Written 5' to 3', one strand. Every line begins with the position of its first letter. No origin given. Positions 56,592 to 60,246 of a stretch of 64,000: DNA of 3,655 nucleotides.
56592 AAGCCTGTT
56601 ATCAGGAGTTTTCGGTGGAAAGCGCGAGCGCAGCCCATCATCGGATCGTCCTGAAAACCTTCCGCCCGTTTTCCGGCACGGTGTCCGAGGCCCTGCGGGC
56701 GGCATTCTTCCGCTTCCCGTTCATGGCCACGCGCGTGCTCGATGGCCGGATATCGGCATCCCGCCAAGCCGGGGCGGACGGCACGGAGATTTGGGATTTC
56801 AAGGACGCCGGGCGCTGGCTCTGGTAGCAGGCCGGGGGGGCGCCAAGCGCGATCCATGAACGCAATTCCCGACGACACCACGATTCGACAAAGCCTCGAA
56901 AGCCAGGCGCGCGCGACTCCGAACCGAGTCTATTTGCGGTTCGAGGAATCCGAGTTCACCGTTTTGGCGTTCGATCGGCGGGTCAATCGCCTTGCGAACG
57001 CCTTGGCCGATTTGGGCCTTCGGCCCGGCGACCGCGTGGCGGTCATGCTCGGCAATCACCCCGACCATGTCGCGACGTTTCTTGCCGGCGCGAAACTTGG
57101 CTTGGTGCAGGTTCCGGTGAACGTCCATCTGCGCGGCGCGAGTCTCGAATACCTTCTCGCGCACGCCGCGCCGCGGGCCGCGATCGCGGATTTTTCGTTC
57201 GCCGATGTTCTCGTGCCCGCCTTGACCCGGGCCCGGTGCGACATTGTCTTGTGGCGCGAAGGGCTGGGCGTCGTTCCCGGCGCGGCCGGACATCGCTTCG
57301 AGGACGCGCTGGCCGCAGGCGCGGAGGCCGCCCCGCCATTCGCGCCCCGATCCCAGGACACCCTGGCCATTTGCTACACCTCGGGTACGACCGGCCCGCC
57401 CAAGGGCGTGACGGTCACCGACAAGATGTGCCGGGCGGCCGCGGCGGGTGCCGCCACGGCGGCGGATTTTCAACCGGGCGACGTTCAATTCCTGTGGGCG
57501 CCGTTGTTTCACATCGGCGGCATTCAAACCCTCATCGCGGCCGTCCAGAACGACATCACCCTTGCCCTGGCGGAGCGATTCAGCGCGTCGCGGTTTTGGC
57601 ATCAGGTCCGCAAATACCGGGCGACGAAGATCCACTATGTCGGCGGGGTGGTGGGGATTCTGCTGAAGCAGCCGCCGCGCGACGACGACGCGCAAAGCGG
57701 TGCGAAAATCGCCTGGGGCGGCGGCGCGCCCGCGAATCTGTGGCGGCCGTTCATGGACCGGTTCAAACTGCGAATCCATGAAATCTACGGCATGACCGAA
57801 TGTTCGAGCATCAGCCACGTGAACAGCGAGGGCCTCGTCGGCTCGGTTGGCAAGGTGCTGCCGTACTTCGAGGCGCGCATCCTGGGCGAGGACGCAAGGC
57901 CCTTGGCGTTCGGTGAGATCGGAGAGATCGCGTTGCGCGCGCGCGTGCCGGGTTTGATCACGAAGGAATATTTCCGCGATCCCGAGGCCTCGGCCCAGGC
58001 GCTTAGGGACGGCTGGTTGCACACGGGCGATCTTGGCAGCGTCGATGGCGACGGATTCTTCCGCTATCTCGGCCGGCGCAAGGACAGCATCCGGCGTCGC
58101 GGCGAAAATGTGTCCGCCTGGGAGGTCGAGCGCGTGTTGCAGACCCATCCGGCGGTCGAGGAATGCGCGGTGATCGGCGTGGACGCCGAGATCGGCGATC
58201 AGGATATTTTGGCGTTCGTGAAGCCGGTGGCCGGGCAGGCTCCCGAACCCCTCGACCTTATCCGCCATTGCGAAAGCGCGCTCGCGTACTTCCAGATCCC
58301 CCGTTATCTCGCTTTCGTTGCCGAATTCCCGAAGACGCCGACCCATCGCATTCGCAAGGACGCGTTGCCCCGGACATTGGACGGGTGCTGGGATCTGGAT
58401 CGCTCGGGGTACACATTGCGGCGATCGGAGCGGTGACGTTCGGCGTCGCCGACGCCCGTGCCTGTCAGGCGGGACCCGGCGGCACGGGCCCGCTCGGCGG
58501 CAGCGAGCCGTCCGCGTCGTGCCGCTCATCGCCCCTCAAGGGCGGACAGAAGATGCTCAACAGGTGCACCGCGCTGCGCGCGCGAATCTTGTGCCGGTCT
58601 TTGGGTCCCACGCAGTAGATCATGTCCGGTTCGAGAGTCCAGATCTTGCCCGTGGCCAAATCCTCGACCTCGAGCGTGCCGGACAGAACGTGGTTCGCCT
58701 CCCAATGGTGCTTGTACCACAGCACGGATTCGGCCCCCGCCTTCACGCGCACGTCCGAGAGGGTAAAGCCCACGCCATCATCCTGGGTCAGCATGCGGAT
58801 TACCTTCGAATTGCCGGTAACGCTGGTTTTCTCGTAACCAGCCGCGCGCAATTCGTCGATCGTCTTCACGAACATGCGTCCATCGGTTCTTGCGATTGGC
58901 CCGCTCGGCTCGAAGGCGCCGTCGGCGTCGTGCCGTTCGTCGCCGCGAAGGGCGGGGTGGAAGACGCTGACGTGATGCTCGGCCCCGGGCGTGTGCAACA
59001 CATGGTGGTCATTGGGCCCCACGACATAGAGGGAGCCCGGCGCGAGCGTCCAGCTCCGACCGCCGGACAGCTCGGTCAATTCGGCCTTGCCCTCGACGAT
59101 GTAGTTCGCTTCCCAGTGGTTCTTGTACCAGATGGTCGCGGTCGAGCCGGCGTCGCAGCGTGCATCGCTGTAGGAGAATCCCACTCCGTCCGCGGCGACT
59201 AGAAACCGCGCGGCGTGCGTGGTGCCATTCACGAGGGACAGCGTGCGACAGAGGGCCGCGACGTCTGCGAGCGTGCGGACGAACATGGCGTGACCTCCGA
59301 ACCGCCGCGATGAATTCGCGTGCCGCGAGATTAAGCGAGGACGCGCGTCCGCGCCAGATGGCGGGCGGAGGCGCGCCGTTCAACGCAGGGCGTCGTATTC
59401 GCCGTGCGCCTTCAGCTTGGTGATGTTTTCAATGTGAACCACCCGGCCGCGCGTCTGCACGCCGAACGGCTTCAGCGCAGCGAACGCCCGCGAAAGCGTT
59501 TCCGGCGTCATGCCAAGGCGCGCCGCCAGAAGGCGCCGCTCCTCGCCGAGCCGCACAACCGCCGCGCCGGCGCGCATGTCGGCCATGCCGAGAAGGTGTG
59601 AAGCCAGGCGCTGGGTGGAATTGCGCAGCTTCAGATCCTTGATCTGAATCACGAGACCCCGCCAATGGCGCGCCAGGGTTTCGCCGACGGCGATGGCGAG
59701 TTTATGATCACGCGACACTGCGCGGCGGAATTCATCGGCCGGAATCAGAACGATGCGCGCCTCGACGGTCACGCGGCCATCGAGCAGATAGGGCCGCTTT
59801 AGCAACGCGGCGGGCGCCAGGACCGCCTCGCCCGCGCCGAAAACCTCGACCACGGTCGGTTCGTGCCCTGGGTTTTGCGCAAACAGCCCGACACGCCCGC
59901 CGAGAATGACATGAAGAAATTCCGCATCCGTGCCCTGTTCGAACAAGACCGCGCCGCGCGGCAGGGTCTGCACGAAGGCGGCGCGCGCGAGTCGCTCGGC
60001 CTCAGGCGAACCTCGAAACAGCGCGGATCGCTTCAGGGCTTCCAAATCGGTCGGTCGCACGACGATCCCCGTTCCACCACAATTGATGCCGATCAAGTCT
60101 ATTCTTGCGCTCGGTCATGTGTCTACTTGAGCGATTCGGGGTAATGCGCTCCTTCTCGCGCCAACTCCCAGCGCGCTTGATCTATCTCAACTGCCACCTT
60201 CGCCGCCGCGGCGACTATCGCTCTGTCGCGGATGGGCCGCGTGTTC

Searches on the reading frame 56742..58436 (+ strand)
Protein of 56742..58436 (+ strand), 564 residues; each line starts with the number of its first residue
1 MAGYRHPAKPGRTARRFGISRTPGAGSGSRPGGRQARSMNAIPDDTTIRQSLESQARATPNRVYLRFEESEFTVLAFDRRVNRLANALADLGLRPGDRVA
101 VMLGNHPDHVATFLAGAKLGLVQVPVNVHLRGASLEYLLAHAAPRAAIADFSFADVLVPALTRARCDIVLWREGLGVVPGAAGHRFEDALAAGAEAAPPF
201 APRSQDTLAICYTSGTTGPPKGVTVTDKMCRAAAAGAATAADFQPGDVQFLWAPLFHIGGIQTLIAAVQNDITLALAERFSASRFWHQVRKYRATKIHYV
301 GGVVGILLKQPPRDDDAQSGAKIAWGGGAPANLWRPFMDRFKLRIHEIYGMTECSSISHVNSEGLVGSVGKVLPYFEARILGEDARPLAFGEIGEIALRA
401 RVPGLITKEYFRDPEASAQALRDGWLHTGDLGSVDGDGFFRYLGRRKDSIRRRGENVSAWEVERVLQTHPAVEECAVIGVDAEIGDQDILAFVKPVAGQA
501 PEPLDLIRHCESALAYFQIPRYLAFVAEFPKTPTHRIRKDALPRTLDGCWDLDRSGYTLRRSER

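Call 23: search_protein_families(library=pfam, proteins=[window:56742-58436:+], max_evalue=0.0001)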
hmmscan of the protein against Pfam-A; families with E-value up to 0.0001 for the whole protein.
window:56742-58436:+ (564 aa): 2 families
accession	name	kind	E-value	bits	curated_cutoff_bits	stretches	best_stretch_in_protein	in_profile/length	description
PF00501.34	AMP-binding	-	3.2e-66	224.2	29.9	1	52-401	1-377/384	AMP-binding enzyme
PF13193.12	AMP-binding_C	-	4.9e-14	53.5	24.5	1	461-534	1-74/76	AMP-binding enzyme C-terminal domain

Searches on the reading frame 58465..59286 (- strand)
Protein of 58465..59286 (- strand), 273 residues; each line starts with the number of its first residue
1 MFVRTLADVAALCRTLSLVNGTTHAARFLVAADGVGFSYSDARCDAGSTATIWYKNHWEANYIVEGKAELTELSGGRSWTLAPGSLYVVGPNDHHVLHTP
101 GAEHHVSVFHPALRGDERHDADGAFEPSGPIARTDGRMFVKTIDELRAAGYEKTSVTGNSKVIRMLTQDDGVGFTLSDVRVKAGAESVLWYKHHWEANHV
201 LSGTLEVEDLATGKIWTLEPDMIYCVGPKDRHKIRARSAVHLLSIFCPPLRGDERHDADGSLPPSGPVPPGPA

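Call 20: search_protein_families(library=pfam, proteins=[window:58465-59286:-], max_evalue=0.0001)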
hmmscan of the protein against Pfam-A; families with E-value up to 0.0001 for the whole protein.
window:58465-59286:- (273 aa): 2 families
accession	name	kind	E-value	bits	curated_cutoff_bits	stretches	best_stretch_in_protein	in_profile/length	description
PF06339.18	Ectoine_synth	-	2.7e-62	209.1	27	2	138-263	1-124/127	Ectoine synthase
PF07883.17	Cupin_2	-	4.7e-12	45.9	27.2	1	179-246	3-70/70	Cupin domain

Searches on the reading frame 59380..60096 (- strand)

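Call 20: search_protein_families(library=pfam, proteins=[window:59380-60096:-], max_evalue=0.0001)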
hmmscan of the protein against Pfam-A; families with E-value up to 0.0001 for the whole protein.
window:59380-60096:- (238 aa): 2 families
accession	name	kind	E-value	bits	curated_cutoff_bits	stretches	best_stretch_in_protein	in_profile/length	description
PF00027.35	cNMP_binding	-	3.4e-11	43.4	27.5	1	43-129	2-88/89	Cyclic nucleotide-binding domain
PF13545.12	HTH_Crp_2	-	1.3e-10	41.5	27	1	162-230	1-69/70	Crp-like helix-turn-helix domain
